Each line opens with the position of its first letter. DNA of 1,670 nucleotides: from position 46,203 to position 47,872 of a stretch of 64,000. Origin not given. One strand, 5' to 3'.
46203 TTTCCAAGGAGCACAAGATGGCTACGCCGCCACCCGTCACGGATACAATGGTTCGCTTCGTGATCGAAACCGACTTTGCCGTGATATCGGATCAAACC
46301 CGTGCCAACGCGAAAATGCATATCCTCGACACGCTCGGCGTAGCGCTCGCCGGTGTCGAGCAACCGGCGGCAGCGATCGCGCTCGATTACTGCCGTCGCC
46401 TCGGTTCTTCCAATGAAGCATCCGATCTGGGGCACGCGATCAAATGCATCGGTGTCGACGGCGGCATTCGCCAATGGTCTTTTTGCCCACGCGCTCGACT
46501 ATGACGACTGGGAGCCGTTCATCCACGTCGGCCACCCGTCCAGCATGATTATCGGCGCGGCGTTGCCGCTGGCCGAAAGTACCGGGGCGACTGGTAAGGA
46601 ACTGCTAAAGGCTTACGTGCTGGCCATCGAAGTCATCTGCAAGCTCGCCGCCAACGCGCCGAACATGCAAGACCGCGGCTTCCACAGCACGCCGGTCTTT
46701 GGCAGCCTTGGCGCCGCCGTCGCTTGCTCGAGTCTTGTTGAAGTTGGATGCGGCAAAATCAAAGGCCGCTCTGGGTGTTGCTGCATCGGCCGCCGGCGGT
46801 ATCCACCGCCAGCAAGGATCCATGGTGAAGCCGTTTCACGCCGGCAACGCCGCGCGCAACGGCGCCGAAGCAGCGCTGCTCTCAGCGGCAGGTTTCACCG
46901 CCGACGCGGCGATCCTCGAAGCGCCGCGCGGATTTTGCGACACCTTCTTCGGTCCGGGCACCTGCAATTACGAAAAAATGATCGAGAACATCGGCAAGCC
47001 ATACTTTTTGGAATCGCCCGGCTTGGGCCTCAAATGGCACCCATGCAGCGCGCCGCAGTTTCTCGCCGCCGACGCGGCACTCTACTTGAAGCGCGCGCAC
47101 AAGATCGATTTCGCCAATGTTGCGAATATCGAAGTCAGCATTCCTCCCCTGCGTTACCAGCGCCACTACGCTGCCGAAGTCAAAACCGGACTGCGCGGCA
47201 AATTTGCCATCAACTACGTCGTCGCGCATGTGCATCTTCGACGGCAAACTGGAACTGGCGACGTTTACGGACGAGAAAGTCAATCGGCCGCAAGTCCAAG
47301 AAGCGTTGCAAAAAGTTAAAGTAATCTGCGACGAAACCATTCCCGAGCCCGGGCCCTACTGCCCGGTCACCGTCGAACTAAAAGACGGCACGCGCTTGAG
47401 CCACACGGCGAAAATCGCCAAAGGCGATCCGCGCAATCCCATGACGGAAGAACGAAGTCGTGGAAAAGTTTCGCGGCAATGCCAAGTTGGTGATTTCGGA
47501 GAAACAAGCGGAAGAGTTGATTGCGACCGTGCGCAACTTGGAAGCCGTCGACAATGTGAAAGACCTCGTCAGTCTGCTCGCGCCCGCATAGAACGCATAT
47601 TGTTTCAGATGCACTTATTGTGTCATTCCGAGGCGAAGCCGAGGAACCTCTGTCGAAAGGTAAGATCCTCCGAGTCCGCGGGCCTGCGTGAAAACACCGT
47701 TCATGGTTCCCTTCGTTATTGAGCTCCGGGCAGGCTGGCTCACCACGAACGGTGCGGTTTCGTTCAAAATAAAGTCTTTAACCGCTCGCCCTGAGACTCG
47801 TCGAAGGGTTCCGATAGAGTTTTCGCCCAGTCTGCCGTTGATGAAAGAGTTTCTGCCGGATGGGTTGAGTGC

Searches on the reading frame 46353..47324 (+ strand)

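Call 32: search_protein_families(library=pfam, max_evalue=0.001, proteins=[window:46353-47324:+])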
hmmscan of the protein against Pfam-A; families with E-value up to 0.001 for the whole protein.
window:46353-47324:+ (323 aa): 1 family
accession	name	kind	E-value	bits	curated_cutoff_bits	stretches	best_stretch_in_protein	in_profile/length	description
PF03972.19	MmgE_PrpD_N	-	2.2e-27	96.3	32.1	1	20-131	56-165/244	MmgE/PrpD N-terminal domain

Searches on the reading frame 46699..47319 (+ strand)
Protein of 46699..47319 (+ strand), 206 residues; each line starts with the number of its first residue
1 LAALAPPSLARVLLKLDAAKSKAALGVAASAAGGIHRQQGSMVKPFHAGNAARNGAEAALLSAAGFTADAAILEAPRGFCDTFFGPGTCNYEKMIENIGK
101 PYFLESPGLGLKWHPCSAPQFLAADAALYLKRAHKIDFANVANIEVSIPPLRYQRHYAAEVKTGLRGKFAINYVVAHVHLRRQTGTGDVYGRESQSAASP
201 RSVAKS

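Call 32: search_protein_families(library=pfam, max_evalue=0.001, proteins=[window:46699-47319:+])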
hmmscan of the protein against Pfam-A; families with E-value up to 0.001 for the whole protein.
window:46699-47319:+ (206 aa): 2 families
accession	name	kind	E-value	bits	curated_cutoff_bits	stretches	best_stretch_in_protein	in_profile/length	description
PF03972.19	MmgE_PrpD_N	-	5.2e-14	52.5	32.1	1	12-88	161-240/244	MmgE/PrpD N-terminal domain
PF19305.4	MmgE_PrpD_C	-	1.7e-06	28.4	32.1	1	114-193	1-81/173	MmgE/PrpD C-terminal domain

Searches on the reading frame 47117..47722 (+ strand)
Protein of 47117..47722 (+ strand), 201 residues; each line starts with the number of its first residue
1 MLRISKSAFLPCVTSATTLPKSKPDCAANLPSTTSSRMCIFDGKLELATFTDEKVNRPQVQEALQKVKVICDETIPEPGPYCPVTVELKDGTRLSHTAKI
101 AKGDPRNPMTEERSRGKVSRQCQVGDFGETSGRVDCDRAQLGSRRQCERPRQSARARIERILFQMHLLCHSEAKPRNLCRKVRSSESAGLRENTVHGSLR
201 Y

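Call 32: search_protein_families(library=pfam, max_evalue=0.001, proteins=[window:47117-47722:+])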
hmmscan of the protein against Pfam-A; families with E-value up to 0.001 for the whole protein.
window:47117-47722:+ (201 aa): 1 family
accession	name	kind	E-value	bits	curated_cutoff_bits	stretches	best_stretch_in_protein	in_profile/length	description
PF19305.4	MmgE_PrpD_C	-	2e-12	47.7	32.1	1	40-123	67-153/173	MmgE/PrpD C-terminal domain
